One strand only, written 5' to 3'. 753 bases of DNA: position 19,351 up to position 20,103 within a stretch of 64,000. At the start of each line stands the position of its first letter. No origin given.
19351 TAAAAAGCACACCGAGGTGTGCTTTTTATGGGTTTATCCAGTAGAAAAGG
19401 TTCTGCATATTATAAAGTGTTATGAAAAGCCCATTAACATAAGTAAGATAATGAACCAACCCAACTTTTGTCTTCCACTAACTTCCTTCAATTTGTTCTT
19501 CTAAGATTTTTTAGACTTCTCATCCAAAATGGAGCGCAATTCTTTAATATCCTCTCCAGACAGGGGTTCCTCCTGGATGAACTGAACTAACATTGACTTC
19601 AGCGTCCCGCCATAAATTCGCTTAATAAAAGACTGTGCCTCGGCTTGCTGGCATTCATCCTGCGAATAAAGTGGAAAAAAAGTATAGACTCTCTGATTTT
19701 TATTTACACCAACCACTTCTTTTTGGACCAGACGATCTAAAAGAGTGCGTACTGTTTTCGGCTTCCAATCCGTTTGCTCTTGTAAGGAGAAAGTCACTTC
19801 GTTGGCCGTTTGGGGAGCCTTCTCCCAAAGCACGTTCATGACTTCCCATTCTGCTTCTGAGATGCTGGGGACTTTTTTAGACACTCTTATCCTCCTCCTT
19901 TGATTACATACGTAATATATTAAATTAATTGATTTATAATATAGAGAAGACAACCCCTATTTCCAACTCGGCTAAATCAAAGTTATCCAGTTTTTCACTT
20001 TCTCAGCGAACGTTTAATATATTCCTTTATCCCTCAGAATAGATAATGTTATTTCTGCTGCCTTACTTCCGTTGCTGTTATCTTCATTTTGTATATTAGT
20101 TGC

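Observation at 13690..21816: mec/bla-like inducible beta-lactam resistance block: MecA_N-type PBP + class A beta-lactamase operon, second class B PBP, convergent blaR1-blaI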

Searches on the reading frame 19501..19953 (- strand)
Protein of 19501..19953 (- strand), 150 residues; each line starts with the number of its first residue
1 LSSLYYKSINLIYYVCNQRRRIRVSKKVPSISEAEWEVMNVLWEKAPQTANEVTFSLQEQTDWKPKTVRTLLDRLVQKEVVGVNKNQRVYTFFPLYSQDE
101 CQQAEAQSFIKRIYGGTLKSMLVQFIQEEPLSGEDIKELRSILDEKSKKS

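Call 3: search_protein_families(library=pfam, proteins=[window:19501-19953:-])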
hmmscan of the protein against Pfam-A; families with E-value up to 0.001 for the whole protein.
window:19501-19953:- (150 aa): 1 family
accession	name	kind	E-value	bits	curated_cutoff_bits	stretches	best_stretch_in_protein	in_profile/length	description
PF03965.22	Penicillinase_R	-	9.7e-35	119.8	22.6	1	31-145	1-115/115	Penicillinase repressor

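Call 4: search_protein_families(library=ncbifam, proteins=[window:19501-19953:-])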
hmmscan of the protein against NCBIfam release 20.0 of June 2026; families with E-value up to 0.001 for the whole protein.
window:19501-19953:- (150 aa): 5 families
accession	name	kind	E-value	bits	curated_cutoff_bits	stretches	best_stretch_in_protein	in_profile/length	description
NF012168.1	BlaI_of_BCL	exception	1.4e-68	228.4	180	1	26-146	1-121/121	penicillinase repressor BlaI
TIGR02698.1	CopY_TcrY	equivalog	1.5e-28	99.6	121.95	1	30-149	1-120/130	CopY/TcrY family copper transport repressor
NF000243.1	MecI_of_mecA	exception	1.3e-27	96.4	250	1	27-146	4-123/123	mecA-type methicillin resistance repressor MecI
NF000244.1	MecI_of_mecC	exception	1.7e-27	95.9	250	1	30-147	7-124/125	mecC-type methicillin resistance repressor MecI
NF000186.1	BlaI_of_MRSA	exception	1.1e-26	93.3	250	1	27-149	4-126/126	penicillinase repressor BlaI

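Call 58: search_solved_structures(query=window:19501-19881:-, max_evalue=0.00001, show_alignments=3)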
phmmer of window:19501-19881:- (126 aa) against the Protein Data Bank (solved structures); distinct sequences matched with E-value up to 0.00001: 6.
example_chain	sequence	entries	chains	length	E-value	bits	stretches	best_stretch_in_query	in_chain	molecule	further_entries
1okr_A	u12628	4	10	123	2.3e-27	98.7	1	3-122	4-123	METHICILLIN RESISTANCE REGULATORY PROTEIN MECI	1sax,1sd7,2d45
1sd6_A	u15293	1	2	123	2.6e-27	98.5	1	3-122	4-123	Methicillin resistance regulatory protein mecI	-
1sd4_A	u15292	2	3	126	7.2e-27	97.1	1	3-125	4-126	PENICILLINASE REPRESSOR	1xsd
1p6r_A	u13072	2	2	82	5e-14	55.7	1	2-75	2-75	Penicillinase repressor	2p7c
2k4b_A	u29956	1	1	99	3.3e-08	37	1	6-71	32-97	Transcriptional regulator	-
2g9w_A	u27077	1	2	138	2.7e-06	30.8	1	3-116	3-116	conserved hypothetical protein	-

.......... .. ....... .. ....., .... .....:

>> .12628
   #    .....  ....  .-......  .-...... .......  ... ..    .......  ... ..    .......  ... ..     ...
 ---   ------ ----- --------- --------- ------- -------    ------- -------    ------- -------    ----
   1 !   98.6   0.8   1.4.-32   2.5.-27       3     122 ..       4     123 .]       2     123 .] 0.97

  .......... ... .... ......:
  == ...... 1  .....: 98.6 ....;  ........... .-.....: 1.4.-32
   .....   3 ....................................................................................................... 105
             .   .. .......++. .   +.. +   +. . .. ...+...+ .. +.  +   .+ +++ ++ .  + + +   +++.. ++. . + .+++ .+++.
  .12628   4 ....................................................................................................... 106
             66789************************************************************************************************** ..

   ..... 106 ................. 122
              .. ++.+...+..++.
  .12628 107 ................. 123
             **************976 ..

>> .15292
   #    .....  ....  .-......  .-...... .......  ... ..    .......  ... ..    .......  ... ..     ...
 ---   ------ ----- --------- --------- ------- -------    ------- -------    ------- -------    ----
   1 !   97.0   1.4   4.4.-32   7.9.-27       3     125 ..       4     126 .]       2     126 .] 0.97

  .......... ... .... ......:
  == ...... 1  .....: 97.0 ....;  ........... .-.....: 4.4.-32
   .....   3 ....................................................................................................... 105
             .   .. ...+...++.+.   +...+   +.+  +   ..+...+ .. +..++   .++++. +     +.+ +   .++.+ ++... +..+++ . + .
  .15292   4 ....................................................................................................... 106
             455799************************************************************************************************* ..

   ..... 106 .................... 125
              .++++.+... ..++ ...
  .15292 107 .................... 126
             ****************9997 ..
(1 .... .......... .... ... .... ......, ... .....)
